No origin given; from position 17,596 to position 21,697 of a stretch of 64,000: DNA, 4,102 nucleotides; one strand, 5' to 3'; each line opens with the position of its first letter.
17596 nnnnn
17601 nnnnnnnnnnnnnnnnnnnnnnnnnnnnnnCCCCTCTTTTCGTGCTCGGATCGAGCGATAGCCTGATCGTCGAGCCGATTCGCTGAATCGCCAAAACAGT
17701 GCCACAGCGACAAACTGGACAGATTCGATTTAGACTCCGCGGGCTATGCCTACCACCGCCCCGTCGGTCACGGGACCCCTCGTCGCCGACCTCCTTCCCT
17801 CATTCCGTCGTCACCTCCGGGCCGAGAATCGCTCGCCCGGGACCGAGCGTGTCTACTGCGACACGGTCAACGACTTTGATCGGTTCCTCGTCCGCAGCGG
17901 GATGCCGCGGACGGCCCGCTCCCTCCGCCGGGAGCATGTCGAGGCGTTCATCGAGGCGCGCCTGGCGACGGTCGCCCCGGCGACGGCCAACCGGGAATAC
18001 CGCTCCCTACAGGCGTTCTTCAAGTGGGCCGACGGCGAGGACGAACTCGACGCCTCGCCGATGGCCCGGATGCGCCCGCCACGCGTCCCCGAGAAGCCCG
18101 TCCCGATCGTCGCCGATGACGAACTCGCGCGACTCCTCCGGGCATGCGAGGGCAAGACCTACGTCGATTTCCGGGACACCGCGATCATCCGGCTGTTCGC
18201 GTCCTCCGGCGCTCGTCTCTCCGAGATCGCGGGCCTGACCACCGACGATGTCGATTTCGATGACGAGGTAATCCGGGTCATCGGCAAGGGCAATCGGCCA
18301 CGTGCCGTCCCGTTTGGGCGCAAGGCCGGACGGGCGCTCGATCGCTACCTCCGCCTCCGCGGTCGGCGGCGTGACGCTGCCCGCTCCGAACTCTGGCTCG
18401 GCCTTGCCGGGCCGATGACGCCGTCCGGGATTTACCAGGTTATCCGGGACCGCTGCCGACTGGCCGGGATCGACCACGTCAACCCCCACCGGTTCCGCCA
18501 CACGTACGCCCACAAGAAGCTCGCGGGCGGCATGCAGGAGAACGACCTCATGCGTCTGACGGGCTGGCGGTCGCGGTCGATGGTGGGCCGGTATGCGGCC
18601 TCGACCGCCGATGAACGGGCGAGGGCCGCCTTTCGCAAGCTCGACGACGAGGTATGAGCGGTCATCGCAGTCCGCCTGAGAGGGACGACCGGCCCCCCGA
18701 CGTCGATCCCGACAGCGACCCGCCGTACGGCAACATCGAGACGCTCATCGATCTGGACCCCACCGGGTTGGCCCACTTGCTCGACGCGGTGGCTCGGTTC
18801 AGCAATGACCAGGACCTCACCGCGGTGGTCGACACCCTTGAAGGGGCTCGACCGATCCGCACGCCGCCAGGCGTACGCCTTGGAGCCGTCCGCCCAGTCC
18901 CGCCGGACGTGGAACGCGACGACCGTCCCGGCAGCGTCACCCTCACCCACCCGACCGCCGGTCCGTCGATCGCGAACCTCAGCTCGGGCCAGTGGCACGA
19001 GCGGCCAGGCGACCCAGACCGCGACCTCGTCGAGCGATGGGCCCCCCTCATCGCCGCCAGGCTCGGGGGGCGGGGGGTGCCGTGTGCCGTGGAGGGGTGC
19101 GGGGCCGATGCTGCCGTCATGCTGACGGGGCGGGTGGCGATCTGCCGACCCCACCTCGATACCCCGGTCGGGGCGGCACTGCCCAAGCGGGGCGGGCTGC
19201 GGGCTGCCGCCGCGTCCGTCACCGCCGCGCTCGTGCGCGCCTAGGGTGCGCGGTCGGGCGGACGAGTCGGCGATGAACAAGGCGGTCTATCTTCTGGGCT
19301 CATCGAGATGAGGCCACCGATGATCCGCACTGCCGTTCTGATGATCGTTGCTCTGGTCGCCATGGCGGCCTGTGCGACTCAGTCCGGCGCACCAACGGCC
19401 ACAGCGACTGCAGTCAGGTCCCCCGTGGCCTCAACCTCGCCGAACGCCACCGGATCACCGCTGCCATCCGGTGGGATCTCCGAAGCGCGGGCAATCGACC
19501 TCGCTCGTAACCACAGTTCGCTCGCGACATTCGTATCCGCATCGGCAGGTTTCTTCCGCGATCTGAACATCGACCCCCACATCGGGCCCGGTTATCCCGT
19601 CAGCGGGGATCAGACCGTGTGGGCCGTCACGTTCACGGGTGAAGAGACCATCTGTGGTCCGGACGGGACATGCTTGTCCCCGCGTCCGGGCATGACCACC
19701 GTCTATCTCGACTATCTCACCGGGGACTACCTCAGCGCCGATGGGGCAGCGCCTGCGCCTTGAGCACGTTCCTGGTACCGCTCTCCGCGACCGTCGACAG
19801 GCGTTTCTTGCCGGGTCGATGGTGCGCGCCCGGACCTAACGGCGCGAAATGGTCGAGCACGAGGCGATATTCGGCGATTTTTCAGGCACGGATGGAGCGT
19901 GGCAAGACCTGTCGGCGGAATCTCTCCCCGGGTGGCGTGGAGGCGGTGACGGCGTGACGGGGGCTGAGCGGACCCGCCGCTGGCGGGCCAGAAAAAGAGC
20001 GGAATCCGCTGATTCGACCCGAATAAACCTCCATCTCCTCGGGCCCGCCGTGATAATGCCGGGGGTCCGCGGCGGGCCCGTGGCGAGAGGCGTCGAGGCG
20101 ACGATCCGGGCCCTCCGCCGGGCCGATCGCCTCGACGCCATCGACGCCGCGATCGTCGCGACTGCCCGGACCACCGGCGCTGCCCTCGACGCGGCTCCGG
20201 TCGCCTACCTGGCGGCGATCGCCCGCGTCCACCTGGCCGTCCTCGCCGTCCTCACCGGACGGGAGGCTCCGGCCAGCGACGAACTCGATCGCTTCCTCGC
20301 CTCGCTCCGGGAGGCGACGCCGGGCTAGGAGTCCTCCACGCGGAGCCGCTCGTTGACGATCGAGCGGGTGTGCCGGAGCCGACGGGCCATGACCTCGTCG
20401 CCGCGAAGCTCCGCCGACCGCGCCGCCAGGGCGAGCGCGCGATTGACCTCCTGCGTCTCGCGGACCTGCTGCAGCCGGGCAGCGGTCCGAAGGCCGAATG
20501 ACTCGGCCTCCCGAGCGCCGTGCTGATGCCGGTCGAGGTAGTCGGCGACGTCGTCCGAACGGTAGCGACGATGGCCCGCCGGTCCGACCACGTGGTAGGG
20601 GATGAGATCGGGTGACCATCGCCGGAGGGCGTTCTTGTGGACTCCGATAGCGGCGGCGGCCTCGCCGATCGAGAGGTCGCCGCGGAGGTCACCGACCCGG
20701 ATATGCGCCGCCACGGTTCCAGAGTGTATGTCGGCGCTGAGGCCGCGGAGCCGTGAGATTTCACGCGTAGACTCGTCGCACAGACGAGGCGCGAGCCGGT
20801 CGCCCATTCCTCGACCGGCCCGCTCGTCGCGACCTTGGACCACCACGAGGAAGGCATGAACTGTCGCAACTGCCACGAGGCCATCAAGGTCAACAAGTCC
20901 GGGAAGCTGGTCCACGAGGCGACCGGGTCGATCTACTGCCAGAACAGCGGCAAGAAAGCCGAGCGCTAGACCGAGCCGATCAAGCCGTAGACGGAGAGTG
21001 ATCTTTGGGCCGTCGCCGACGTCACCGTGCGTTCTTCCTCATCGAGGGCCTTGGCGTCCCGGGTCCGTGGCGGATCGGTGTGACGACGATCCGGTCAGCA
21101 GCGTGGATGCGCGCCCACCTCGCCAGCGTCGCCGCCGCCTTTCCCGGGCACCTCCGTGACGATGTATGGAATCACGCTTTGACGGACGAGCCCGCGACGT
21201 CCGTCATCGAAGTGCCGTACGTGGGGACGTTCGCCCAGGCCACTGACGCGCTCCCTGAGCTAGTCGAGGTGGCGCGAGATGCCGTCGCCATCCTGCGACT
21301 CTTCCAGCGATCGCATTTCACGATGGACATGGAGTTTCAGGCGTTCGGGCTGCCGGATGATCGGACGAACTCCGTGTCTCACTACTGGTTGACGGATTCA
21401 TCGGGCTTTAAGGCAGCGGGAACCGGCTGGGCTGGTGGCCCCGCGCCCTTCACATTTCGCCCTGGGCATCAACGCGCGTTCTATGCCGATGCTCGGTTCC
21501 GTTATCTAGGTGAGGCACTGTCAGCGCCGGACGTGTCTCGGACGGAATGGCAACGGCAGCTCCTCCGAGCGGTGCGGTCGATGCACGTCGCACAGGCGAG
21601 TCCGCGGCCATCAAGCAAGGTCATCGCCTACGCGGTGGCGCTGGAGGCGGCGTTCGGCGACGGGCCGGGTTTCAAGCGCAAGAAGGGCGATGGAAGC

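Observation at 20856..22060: Orphan two-gene cargo on the tRNA-Gly islet: CxxC micro-ORF plus a 351-aa protein with two HEPN-like R-x4-6-H motifs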

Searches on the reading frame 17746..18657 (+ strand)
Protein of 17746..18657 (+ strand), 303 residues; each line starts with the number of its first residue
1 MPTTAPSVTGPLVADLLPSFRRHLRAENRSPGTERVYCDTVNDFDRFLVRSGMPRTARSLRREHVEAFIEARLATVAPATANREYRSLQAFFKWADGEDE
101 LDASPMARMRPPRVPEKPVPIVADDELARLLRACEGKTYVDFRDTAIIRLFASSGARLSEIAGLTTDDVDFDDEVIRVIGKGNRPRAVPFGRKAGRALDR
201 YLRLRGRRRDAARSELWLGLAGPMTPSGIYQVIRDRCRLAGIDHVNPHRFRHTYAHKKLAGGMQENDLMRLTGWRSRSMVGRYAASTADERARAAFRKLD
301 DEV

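Call 6: search_protein_families(library=pfam, proteins=[window:17746-18657:+], max_evalue=1)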
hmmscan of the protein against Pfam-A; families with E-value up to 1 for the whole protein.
window:17746-18657:+ (303 aa): 4 families
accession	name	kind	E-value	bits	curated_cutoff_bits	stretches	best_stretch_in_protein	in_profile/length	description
PF00589.27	Phage_integrase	-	6.3e-28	98.1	27.1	1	124-288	5-170/172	Phage integrase family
PF13495.12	Phage_int_SAM_4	-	5.5e-10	39.9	27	1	16-95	1-78/85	Phage integrase, N-terminal SAM-like domain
PF02899.23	Phage_int_SAM_1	-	5.4e-07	30.2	22.3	1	19-95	3-79/83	Phage integrase, N-terminal SAM-like domain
PF24624.1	Int_N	-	0.25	12.5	27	1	57-111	42-98/100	Phage integrase, N-terminal domain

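Call 7: search_protein_families(library=padloc, proteins=[window:17746-18657:+], max_evalue=1)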
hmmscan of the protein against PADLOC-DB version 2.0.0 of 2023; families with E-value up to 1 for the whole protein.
window:17746-18657:+ (303 aa): 0 families

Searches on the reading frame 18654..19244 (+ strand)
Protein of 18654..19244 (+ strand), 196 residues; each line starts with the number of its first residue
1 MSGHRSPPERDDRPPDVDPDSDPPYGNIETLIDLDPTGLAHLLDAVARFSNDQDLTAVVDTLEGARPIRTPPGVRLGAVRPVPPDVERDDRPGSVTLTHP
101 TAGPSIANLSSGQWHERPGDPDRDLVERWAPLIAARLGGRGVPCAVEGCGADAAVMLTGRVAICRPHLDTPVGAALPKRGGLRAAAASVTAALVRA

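Call 6: search_protein_families(library=pfam, proteins=[window:18654-19244:+], max_evalue=1)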
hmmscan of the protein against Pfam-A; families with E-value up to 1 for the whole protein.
window:18654-19244:+ (196 aa): 0 families

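Call 7: search_protein_families(library=padloc, proteins=[window:18654-19244:+], max_evalue=1)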
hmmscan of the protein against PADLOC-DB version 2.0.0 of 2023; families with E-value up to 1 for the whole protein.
window:18654-19244:+ (196 aa): 0 families

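Call 8: search_protein_families(library=ncbifam, proteins=[window:18654-19244:+], max_evalue=1)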
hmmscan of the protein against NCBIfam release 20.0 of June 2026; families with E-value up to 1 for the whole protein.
window:18654-19244:+ (196 aa): 0 families

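Call 9: search_protein_families(library=phrogs, proteins=[window:18654-19244:+], max_evalue=1)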
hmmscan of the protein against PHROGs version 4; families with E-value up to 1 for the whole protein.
window:18654-19244:+ (196 aa): 0 families

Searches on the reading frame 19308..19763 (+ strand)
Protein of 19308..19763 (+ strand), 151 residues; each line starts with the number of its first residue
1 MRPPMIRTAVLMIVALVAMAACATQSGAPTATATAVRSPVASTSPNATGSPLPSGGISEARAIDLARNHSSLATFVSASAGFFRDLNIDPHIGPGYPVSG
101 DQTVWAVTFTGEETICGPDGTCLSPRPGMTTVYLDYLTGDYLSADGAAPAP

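Call 6: search_protein_families(library=pfam, proteins=[window:19308-19763:+], max_evalue=1)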
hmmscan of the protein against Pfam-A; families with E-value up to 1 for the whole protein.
window:19308-19763:+ (151 aa): 3 families
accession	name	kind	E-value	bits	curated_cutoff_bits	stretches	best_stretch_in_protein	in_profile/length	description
PF24381.1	DUF7537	-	0.013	15.5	31.7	1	7-72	1-67/258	Family of unknown function (DUF7537)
PF23379.1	DUF7096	-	0.18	12.1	27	1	8-53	9-55/208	Domain of unknown function (DUF7096)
PF20101.4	DUF6491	-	0.28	11.6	27.5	1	5-32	1-28/138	Family of unknown function (DUF6491)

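Call 7: search_protein_families(library=padloc, proteins=[window:19308-19763:+], max_evalue=1)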
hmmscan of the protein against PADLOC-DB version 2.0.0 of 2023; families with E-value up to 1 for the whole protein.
window:19308-19763:+ (151 aa): 0 families

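Call 8: search_protein_families(library=ncbifam, proteins=[window:19308-19763:+], max_evalue=1)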
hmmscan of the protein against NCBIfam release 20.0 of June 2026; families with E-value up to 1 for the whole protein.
window:19308-19763:+ (151 aa): 4 families
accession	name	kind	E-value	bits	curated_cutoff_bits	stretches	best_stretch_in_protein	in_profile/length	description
NF053526.1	Myco_lipo_LppK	equivalog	0.03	14.3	125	1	7-54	8-57/167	lipoprotein LppK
NF052259.1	SCO2584_fam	equivalog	0.23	12.1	80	1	9-54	143-189/204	SCO2584 family spore wall biosynthesis protein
NF038033.1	FEA1_rel_lipo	equivalog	0.62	8.7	250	1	10-80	4-72/406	FEA1-related lipoprotein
NF053527.1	lipo_Cory_WKLS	subfamily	0.63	9.9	105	1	9-54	3-49/166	WKL family lipoprotein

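Call 9: search_protein_families(library=phrogs, proteins=[window:19308-19763:+], max_evalue=1)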
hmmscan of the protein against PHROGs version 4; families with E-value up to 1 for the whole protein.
window:19308-19763:+ (151 aa): 5 families
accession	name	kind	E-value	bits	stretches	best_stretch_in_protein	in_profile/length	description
phrog_20998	-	unknown function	0.0007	20.7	1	10-79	5-71/109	-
phrog_15511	-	unknown function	0.14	12.2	1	17-112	220-308/511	-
phrog_12816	-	unknown function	0.19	12.9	1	6-54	5-52/140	-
phrog_15303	-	unknown function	0.42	11.7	1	5-33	13-41/119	-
phrog_11935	-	unknown function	0.45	11.4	1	18-63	13-58/143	-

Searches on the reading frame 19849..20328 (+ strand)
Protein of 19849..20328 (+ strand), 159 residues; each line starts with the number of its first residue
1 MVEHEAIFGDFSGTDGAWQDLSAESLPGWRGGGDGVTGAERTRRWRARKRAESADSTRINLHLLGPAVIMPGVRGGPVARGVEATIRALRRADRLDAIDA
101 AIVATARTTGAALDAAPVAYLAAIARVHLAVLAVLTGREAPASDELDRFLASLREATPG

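Call 6: search_protein_families(library=pfam, proteins=[window:19849-20328:+], max_evalue=1)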
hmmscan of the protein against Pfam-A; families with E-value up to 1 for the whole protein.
window:19849-20328:+ (159 aa): 3 families
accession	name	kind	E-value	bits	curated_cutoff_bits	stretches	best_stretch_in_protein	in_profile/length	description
PF01850.27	PIN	-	0.013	16.5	23.6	1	78-113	72-107/120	PIN domain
PF07533.21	BRK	-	0.091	12.9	23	1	134-150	17-33/44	BRK domain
PF23931.1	Terminase_6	-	0.81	10.7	27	1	85-123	2-37/96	Terminase small subunit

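Call 7: search_protein_families(library=padloc, proteins=[window:19849-20328:+], max_evalue=1)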
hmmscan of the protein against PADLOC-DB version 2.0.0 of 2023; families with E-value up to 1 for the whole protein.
window:19849-20328:+ (159 aa): 0 families

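Call 8: search_protein_families(library=ncbifam, proteins=[window:19849-20328:+], max_evalue=1)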
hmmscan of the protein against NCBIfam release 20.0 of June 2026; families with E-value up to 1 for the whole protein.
window:19849-20328:+ (159 aa): 1 family
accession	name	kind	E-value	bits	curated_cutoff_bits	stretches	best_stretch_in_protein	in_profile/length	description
NF045792.1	OxalOxredbeta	equivalog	0.026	13.6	590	1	74-138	76-138/311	oxalate oxidoreductase subunit beta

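Call 9: search_protein_families(library=phrogs, proteins=[window:19849-20328:+], max_evalue=1)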
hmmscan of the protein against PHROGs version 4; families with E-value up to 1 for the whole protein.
window:19849-20328:+ (159 aa): 2 families
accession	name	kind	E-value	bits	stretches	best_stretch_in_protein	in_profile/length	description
phrog_10639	-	DNA, RNA and nucleotide metabolism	0.072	14.1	1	82-116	10-44/127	DNA binding protein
phrog_10506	-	unknown function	0.12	13.3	1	32-58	26-52/205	-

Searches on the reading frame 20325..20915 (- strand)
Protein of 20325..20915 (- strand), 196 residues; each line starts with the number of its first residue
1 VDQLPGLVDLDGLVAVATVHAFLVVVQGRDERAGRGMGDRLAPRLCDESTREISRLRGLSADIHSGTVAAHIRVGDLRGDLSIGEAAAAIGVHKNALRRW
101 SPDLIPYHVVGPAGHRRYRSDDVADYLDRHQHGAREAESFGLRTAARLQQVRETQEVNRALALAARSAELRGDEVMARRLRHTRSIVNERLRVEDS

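Call 6: search_protein_families(library=pfam, proteins=[window:20325-20915:-], max_evalue=1)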
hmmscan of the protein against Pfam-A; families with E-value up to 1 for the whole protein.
window:20325-20915:- (196 aa): 4 families
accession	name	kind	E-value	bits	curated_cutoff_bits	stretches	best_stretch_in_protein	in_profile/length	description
PF12728.13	HTH_17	-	5.7e-05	23.7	27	1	81-130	2-50/51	Helix-turn-helix domain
PF00376.29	MerR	-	0.0003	21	28.2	1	82-118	1-38/38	MerR family regulatory protein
PF13411.12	MerR_1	-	0.0068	16.9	21.6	1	82-124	2-44/69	MerR HTH family regulatory protein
PF01527.26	HTH_Tnp_1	-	0.099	13.3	24.1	1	79-100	22-43/75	Transposase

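Call 7: search_protein_families(library=padloc, proteins=[window:20325-20915:-], max_evalue=1)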
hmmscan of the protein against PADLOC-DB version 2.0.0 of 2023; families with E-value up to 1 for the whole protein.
window:20325-20915:- (196 aa): 1 family
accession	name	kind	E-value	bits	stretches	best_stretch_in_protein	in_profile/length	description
PDLC04133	mad1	-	0.00034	18.9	1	81-123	6-47/60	mads_1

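Call 8: search_protein_families(library=ncbifam, proteins=[window:20325-20915:-], max_evalue=1)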
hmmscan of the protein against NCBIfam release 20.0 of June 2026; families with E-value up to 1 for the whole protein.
window:20325-20915:- (196 aa): 3 families
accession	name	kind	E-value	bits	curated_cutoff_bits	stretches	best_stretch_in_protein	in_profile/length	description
NF033787.1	HTH_BldC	subfamily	0.0047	16.7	77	1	82-125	4-47/49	BldC family transcriptional regulator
NF033518.0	transpos_IS607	equivalog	0.044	13.3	110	1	85-137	2-54/187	IS607 family transposase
TIGR01764.1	excise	domain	0.046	14.1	28.8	1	81-127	2-47/49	excisionase family DNA-binding protein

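Call 9: search_protein_families(library=phrogs, proteins=[window:20325-20915:-], max_evalue=1)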
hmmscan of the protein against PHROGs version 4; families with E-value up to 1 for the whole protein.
window:20325-20915:- (196 aa): 10 families
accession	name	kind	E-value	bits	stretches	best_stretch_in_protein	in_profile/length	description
phrog_66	-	integration and excision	1e-05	26.4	1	81-166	94-178/412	excisionase and transcriptional regulator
phrog_597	-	DNA, RNA and nucleotide metabolism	0.00075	20.5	1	81-166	113-194/200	DNA binding protein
phrog_15534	-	DNA, RNA and nucleotide metabolism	0.0015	20.1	1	80-130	43-91/93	HTH DNA binding protein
phrog_11671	-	unknown function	0.0029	18.7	1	81-124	8-52/146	-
phrog_20793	-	unknown function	0.0047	18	1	82-136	9-64/86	-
phrog_57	-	head and packaging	0.028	15.2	1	82-171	14-111/199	terminase small subunit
phrog_2474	-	transcription regulation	0.092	13.7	1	85-134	53-103/118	MerR-like transcriptional regulator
phrog_6620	-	integration and excision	0.11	13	1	81-129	2-51/201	transposase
phrog_1729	-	unknown function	0.16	13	1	77-127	89-138/142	-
phrog_31797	-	unknown function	0.19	12.7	0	174-186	14-26/48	-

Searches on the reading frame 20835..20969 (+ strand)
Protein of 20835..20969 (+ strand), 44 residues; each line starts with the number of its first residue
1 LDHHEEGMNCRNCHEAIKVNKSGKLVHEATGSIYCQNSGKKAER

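Call 6: search_protein_families(library=pfam, proteins=[window:20835-20969:+], max_evalue=1)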
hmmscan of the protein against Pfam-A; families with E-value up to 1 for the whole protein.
window:20835-20969:+ (44 aa): 5 families
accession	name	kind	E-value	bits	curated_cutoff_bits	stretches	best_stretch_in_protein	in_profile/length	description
PF00412.28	LIM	-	0.0045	17.6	22.9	1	3-37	22-52/58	LIM domain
PF18509.6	MCR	-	0.017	15.1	30.4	1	3-18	10-28/30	Magnetochrome domain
PF14522.11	Cytochrome_C7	-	0.028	14.7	24.8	1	3-24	8-30/67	Cytochrome c7 and related cytochrome c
PF14537.11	Cytochrom_c3_2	-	0.036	15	25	1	3-37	2-34/79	Cytochrome c3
PF24441.1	DUF7560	-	0.063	13.4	27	1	9-36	7-34/44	Family of unknown function (DUF7560)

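Call 7: search_protein_families(library=padloc, proteins=[window:20835-20969:+], max_evalue=1)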
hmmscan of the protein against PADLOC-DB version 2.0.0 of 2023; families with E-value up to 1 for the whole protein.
window:20835-20969:+ (44 aa): 0 families

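Call 8: search_protein_families(library=ncbifam, proteins=[window:20835-20969:+], max_evalue=1)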
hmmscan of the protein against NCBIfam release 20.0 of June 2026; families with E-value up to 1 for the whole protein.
window:20835-20969:+ (44 aa): 0 families

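Call 9: search_protein_families(library=phrogs, proteins=[window:20835-20969:+], max_evalue=1)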
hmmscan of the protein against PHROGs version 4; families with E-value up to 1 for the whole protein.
window:20835-20969:+ (44 aa): 4 families
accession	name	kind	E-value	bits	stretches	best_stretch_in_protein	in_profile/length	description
phrog_3025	-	unknown function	0.0066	17.8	1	9-39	14-44/140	-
phrog_24020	-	unknown function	0.026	15.4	1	8-32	5-29/49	-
phrog_35396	-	unknown function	0.17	13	1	9-40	25-55/65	-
phrog_21368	-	unknown function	0.29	12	1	7-38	72-103/111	-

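Call 70: find_homologous_proteins(query=window:20835-20966:+, max_evalue=10)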
Query window:20835-20966:+ (44 aa): 1 proteins with E <= 10 among 1 candidates.
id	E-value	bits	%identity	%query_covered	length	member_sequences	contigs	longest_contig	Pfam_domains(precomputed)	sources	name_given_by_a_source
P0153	3.7e-17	77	100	84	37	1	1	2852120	-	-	-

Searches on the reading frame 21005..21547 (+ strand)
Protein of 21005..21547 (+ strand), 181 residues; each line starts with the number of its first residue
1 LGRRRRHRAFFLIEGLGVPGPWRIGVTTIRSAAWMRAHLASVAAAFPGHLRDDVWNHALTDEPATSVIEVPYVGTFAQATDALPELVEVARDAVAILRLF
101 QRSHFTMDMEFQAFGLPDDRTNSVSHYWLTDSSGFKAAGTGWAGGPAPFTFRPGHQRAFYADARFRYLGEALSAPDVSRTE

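Call 28: search_protein_families(library=pfam, proteins=[window:21005-21547:+], max_evalue=10)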
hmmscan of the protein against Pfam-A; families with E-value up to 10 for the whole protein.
seq(181 aa): 0 families
